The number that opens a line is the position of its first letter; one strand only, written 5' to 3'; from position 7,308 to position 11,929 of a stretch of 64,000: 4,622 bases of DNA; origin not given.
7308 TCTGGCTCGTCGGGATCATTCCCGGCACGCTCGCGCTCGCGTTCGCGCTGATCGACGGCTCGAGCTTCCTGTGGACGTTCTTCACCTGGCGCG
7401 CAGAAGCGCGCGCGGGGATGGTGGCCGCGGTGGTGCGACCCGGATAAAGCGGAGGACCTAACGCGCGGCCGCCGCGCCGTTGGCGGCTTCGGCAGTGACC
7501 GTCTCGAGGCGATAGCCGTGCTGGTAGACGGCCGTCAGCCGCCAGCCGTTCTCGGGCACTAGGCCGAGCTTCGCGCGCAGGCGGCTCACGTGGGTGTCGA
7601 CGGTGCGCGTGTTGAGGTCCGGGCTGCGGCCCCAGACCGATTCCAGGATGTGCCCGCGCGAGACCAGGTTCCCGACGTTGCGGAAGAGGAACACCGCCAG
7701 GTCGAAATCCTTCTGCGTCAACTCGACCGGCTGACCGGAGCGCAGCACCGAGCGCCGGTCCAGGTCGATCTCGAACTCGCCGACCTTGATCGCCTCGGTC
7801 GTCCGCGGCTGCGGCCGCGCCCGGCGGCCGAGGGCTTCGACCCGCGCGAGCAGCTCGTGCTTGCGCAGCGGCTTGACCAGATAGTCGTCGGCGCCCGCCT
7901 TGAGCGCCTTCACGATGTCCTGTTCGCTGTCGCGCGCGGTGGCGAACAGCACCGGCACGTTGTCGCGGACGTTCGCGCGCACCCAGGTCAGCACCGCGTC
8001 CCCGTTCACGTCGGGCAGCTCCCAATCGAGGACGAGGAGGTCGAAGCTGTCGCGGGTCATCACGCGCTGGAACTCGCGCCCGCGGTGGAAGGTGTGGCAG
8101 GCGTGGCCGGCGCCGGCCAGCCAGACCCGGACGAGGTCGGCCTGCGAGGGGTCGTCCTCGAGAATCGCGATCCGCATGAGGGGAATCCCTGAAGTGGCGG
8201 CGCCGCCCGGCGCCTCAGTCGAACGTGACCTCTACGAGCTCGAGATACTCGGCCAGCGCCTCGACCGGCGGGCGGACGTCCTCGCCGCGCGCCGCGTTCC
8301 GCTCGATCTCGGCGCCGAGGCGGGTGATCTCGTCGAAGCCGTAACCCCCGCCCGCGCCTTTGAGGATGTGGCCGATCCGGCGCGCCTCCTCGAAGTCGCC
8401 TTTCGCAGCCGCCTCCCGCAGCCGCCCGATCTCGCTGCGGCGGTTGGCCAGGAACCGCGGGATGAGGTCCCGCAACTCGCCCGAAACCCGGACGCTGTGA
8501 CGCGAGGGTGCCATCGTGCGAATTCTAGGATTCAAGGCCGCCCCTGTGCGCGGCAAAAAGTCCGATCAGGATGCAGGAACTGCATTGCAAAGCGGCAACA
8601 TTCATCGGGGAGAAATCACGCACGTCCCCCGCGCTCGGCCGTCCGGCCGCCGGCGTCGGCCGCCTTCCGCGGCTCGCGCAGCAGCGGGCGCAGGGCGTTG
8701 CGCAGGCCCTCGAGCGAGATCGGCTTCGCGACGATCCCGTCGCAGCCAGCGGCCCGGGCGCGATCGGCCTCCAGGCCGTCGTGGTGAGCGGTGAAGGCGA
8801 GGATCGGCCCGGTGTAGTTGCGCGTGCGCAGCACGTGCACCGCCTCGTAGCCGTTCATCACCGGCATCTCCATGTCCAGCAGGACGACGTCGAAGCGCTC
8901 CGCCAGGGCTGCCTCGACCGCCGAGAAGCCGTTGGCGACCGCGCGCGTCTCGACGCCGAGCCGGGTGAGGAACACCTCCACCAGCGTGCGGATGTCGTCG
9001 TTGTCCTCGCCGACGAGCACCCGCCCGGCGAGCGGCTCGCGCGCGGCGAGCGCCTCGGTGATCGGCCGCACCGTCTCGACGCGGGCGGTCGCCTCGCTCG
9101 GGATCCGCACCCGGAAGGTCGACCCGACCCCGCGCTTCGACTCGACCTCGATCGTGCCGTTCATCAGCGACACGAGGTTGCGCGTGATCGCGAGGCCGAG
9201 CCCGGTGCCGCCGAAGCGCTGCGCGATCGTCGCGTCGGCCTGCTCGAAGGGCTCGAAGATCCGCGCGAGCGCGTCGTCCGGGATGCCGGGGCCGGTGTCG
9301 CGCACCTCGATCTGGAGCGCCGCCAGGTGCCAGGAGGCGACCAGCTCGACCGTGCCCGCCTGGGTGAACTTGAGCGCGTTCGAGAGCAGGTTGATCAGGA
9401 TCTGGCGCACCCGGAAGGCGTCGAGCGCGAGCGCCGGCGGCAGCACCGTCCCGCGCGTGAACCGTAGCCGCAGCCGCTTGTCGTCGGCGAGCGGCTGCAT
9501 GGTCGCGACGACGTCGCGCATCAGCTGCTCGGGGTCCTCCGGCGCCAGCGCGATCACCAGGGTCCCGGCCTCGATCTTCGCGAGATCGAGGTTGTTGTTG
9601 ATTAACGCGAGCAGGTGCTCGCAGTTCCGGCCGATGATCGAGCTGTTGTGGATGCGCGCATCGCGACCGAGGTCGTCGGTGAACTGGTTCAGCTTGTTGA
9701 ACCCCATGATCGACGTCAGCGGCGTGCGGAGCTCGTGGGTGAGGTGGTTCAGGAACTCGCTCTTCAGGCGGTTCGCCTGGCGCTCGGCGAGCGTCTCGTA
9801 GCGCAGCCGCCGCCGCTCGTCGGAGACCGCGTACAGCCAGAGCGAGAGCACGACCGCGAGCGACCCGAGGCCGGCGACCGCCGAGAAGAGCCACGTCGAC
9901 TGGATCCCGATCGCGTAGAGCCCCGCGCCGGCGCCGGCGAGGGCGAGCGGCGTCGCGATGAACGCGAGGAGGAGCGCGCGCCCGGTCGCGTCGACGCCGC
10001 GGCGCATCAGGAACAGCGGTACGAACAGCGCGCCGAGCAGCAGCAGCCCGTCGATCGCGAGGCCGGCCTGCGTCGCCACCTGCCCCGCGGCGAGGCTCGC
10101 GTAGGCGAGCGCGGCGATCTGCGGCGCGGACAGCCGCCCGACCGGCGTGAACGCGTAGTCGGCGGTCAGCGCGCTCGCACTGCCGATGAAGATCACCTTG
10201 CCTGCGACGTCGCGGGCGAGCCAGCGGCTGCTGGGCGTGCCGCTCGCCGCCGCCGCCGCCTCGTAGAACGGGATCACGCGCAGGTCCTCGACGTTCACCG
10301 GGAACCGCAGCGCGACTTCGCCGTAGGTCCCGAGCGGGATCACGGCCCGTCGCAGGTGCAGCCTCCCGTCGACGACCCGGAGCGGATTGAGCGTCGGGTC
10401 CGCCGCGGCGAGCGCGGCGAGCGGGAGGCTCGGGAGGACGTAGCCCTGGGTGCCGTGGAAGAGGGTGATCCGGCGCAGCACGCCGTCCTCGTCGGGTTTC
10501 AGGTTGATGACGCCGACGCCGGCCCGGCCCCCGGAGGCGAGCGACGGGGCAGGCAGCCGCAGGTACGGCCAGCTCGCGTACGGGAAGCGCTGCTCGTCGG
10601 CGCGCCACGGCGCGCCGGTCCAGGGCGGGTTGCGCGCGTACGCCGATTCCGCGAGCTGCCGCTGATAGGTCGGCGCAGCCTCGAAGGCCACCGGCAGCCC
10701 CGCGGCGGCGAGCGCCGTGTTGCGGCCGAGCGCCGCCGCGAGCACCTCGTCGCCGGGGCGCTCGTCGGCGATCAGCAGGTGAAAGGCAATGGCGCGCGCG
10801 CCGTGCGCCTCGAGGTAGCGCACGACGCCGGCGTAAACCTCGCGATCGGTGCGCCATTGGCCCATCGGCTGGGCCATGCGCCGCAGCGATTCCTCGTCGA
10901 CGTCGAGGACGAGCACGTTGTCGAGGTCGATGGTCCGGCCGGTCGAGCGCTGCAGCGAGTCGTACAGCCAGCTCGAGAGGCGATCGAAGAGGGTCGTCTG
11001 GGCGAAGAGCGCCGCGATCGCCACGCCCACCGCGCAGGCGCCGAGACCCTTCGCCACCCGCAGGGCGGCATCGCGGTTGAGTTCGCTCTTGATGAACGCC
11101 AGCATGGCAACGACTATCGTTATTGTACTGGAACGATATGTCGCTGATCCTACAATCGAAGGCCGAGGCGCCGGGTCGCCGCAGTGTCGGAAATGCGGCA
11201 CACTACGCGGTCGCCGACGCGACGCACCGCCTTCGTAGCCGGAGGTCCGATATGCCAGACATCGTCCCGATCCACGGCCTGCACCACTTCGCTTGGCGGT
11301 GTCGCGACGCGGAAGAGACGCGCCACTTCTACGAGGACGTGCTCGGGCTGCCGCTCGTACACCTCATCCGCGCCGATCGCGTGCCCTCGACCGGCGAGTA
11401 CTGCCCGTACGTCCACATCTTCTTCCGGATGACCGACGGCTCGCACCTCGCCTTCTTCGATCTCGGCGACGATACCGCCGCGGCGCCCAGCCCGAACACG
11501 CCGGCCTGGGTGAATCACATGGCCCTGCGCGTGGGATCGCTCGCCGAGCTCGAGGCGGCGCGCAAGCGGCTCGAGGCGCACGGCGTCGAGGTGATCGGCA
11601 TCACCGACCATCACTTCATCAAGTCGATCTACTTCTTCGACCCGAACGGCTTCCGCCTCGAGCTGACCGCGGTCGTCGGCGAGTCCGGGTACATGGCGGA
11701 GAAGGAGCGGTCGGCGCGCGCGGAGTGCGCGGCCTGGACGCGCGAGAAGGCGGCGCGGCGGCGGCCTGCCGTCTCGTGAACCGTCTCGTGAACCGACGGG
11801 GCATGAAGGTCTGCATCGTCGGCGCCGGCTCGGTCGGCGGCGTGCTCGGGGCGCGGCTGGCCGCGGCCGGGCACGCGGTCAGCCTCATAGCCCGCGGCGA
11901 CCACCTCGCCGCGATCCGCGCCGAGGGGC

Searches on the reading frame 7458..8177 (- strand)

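Call 88: search_protein_families(library=pfam, proteins=[window:7458-8177:-], max_evalue=0.00001)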
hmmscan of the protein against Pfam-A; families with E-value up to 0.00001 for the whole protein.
window:7458-8177:- (239 aa): 2 families
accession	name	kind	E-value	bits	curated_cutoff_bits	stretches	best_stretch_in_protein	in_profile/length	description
PF00072.30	Response_reg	-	2.4e-23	82.9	30.2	1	3-114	1-111/111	Response regulator receiver domain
PF00486.34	Trans_reg_C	-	7.5e-21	74.4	26.2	1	148-224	1-77/77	Transcriptional regulatory protein, C terminal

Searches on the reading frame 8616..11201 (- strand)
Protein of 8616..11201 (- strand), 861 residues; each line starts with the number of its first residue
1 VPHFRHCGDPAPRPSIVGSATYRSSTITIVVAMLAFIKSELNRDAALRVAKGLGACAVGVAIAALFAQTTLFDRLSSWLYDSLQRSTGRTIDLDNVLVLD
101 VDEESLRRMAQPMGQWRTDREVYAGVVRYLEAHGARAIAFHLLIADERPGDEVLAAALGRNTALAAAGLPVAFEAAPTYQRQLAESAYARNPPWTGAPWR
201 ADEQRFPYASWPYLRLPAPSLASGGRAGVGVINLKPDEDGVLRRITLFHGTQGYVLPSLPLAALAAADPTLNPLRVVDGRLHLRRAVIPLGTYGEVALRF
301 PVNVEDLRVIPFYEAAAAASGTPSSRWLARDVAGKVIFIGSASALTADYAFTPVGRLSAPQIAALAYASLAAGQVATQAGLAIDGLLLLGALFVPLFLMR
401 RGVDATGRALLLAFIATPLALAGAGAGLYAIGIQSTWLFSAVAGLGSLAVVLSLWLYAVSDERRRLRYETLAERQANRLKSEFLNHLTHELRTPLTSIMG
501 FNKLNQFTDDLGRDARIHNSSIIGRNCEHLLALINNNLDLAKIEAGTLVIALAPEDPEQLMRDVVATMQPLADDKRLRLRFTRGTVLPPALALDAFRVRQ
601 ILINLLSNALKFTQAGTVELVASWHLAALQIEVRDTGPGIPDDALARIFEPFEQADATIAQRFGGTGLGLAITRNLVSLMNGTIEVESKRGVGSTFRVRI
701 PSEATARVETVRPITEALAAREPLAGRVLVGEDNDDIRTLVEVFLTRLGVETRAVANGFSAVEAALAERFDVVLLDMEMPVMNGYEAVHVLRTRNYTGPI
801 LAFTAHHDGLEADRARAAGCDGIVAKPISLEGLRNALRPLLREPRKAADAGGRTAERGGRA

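Call 88: search_protein_families(library=pfam, proteins=[window:8616-11201:-], max_evalue=0.00001)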
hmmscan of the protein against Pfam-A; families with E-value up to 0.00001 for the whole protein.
window:8616-11201:- (861 aa): 4 families
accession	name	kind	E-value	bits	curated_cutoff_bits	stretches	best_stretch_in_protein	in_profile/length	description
PF05226.16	CHASE2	-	1.7e-34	120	26.3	1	60-378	4-230/257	CHASE2 domain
PF02518.31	HATPase_c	-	5.1e-29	101.4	26.4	1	594-703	2-110/111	Histidine kinase-, DNA gyrase B-, and HSP90-like ATPase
PF00072.30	Response_reg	-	8e-22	77.9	30.2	1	728-837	1-110/111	Response regulator receiver domain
PF00512.31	HisKA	-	4.3e-12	46.3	26.9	1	480-546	2-66/66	His Kinase A (phospho-acceptor) domain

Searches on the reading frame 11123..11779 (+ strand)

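Call 88: search_protein_families(library=pfam, proteins=[window:11123-11779:+], max_evalue=0.00001)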
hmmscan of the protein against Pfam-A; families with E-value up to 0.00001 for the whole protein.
window:11123-11779:+ (218 aa): 1 family
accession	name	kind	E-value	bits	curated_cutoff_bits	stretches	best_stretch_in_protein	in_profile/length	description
PF00903.31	Glyoxalase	-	2.7e-19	70.2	20.6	1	52-181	1-121/121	Glyoxalase/Bleomycin resistance protein/Dioxygenase superfamily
